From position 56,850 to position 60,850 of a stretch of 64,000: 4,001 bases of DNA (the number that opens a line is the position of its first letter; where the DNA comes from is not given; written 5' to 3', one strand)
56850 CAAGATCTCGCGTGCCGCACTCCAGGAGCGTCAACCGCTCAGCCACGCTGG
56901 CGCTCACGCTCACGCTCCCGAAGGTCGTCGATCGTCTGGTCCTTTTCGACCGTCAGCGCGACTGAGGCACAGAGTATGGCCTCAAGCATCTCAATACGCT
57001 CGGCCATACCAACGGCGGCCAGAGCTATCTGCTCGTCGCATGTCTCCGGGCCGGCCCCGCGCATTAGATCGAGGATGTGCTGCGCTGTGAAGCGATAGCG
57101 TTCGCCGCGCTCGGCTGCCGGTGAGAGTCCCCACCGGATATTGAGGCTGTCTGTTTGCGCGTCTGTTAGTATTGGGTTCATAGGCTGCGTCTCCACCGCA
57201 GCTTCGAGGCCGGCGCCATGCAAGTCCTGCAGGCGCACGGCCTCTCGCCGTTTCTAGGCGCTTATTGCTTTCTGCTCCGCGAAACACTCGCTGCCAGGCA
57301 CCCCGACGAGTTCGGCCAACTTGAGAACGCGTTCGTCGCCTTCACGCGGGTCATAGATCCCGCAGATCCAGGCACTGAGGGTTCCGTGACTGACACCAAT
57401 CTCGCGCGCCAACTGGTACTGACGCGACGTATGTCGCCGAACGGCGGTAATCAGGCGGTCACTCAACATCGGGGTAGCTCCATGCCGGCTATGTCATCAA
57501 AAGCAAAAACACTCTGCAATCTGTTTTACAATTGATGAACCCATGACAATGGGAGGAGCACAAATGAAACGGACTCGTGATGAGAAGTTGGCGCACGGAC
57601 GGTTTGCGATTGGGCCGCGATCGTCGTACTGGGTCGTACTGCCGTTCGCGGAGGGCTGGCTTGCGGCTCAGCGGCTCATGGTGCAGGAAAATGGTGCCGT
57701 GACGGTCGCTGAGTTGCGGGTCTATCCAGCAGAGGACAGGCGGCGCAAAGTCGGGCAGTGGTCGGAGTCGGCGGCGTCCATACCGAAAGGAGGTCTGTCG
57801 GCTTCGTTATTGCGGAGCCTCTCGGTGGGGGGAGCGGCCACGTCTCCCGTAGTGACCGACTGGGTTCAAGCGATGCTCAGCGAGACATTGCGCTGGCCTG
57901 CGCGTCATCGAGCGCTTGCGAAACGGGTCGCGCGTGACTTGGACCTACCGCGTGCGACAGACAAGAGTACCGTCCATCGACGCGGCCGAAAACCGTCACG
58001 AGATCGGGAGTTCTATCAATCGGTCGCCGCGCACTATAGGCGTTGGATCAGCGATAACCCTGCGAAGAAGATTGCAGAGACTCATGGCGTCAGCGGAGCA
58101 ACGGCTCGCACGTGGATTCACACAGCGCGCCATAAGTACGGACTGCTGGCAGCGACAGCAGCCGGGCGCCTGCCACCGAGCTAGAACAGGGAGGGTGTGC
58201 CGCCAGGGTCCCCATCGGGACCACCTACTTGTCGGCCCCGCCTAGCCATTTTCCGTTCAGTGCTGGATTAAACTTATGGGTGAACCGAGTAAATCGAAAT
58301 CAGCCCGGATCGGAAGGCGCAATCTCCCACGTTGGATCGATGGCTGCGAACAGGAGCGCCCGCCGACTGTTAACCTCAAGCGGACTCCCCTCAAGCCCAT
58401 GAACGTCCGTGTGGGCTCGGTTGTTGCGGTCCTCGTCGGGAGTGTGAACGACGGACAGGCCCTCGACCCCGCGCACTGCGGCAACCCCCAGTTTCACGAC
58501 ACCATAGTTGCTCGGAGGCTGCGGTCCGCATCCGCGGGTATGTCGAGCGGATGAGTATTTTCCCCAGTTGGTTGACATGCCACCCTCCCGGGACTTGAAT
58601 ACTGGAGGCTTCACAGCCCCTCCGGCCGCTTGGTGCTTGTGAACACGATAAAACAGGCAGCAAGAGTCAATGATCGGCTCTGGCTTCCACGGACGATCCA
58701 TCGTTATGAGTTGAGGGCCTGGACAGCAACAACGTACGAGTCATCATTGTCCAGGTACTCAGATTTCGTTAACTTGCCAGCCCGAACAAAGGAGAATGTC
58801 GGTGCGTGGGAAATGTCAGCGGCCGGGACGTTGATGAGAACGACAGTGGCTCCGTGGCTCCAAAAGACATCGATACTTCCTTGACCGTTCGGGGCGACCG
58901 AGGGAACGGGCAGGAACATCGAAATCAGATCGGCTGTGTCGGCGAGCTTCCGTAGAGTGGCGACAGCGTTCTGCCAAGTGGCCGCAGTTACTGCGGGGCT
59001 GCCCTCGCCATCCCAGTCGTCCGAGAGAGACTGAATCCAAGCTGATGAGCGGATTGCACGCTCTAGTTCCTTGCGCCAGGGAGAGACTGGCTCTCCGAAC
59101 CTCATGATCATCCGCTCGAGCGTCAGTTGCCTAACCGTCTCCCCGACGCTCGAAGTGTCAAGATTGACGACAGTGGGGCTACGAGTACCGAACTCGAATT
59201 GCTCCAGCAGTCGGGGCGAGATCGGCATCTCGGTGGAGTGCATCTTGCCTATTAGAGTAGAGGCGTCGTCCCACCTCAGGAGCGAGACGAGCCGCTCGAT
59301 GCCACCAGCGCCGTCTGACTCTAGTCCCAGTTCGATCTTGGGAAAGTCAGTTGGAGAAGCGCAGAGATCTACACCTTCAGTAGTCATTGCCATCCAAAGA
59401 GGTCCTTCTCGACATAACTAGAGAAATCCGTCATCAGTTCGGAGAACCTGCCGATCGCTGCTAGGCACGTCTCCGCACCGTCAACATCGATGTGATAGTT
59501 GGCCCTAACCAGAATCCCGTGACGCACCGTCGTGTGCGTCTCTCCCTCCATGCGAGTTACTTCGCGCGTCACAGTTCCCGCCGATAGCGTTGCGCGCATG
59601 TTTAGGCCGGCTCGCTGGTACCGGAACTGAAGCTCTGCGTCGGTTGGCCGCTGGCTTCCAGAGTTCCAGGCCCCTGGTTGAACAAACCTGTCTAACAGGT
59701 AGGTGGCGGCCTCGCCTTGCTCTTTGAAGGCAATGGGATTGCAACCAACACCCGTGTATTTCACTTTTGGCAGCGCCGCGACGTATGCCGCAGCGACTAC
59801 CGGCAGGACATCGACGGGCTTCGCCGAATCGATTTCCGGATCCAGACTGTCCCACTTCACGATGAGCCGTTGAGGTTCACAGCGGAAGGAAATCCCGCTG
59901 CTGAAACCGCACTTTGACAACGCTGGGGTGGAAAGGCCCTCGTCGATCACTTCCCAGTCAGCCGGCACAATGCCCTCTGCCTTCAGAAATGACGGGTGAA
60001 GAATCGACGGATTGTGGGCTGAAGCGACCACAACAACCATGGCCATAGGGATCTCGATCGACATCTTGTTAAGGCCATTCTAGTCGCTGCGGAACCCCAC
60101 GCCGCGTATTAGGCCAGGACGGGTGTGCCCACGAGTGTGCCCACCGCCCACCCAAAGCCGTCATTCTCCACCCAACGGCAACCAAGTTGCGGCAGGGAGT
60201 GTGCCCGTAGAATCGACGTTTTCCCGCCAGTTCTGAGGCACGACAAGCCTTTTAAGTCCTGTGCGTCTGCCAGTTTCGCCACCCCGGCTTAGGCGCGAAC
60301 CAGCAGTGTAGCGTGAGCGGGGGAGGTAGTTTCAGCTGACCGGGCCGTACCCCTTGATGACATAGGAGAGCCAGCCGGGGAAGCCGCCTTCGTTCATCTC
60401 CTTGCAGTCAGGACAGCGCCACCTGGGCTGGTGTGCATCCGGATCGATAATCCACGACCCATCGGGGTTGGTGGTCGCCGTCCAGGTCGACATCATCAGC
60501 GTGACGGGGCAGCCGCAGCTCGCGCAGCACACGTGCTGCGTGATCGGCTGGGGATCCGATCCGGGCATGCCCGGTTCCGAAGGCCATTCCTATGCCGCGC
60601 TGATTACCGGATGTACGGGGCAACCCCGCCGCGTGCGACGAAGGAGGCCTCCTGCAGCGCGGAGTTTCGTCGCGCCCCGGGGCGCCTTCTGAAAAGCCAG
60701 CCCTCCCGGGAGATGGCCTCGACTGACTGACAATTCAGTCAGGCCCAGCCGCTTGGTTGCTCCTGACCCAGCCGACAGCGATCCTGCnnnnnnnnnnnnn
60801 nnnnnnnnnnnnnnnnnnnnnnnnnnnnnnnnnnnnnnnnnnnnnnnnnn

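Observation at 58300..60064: Lower-GC, tightly packed three-gene operon of unknown proteins at the attR-proximal end of the island (candidate novel defence/toxin module)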

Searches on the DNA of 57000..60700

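Call 108: search_rna_families(source=window, start=57000, end=60700, threshold=evalue, max_evalue=1)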
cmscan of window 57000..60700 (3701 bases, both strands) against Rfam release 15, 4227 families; matches with E-value up to 1: 2.
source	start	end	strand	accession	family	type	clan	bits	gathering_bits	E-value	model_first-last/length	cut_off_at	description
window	57764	57848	+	RF01529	CC3552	Gene; sRNA;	-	23.1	50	0.89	1-106/106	no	Cauldobacter sRNA CC3552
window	57087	57267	+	RF02919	ilvB-OMG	Cis-reg;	-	18.3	95.9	0.031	1-209/209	no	ilvB-OMG RNA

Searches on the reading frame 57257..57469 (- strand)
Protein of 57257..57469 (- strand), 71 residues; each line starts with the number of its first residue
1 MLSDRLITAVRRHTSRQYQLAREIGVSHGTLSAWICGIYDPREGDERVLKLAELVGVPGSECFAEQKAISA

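Call 3: search_protein_families(library=pfam, proteins=[window:57257-57469:-], max_evalue=1)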
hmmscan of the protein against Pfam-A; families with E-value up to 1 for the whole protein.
window:57257-57469:- (71 aa): 8 families
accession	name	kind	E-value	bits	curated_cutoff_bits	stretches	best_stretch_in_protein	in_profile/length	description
PF01381.28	HTH_3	-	6.2e-05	23.4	23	1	17-60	12-53/55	Helix-turn-helix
PF13560.12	HTH_31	-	0.0011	19.6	27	1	16-61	16-60/64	Helix-turn-helix domain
PF07022.19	Phage_CI_repr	-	0.0099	16.6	22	1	14-35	12-33/65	Bacteriophage CI repressor helix-turn-helix domain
PF12844.13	HTH_19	-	0.015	15.6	30.2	1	18-59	16-55/64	Helix-turn-helix domain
PF13404.12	HTH_AsnC-type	-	0.046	14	27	0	47-62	19-34/42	AsnC-type helix-turn-helix domain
PF15943.11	YdaS_toxin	-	0.05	13.9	30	1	17-36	11-30/65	Bacterial toxin YdaS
PF01527.26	HTH_Tnp_1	-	0.098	13.3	24.1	1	19-35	28-44/75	Transposase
PF18024.7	HTH_50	-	0.13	12.4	27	1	6-30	16-39/50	Helix-turn-helix domain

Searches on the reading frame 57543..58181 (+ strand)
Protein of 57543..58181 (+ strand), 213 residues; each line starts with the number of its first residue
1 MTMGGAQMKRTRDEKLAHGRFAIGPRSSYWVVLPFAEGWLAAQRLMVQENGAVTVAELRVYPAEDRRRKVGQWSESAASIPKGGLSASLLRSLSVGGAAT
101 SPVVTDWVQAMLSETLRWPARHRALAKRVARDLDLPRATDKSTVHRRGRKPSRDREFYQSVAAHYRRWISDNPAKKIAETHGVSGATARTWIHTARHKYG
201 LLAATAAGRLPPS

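Call 3: search_protein_families(library=pfam, proteins=[window:57543-58181:+], max_evalue=1)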
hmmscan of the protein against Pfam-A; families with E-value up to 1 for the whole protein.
window:57543-58181:+ (213 aa): 4 families
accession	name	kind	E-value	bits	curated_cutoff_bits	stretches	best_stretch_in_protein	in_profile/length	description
PF01527.26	HTH_Tnp_1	-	0.039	14.6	24.1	1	174-203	26-53/75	Transposase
PF08281.18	Sigma70_r4_2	-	0.14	12.2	25.7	0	175-196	30-51/54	Sigma-70, region 4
PF13384.12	HTH_23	-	0.15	12.3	24.6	1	173-197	19-43/50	Homeodomain-like domain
PF20423.3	AceK_regulatory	-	0.2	11.2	25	1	116-181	29-93/302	Isocitrate dehydrogenase kinase/phosphatase (AceK), regulatory domain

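Call 4: search_protein_families(library=padloc, proteins=[window:57543-58181:+], max_evalue=1)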
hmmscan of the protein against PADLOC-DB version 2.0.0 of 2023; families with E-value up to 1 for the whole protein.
window:57543-58181:+ (213 aa): 0 families

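Call 10: search_protein_families(library=phrogs, proteins=[window:57543-58181:+], max_evalue=0.1)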
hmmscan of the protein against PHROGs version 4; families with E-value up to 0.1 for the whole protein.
window:57543-58181:+ (213 aa): 1 family
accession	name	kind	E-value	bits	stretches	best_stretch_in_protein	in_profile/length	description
phrog_9366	-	integration and excision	0.049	14.7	1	98-194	18-104/109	transposase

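Call 11: search_protein_families(library=ncbifam, proteins=[window:57543-58181:+], max_evalue=1)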
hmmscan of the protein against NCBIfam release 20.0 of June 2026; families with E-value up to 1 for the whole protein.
window:57543-58181:+ (213 aa): 2 families
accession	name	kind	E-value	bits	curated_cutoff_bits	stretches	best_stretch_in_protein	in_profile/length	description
NF008222.0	PRK10993.1-1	subfamily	0.024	13.6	537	1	57-101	46-92/317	omptin family outer membrane protease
NF008224.0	PRK10993.1-4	subfamily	0.039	13.2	415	1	57-100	46-91/315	omptin family outer membrane protease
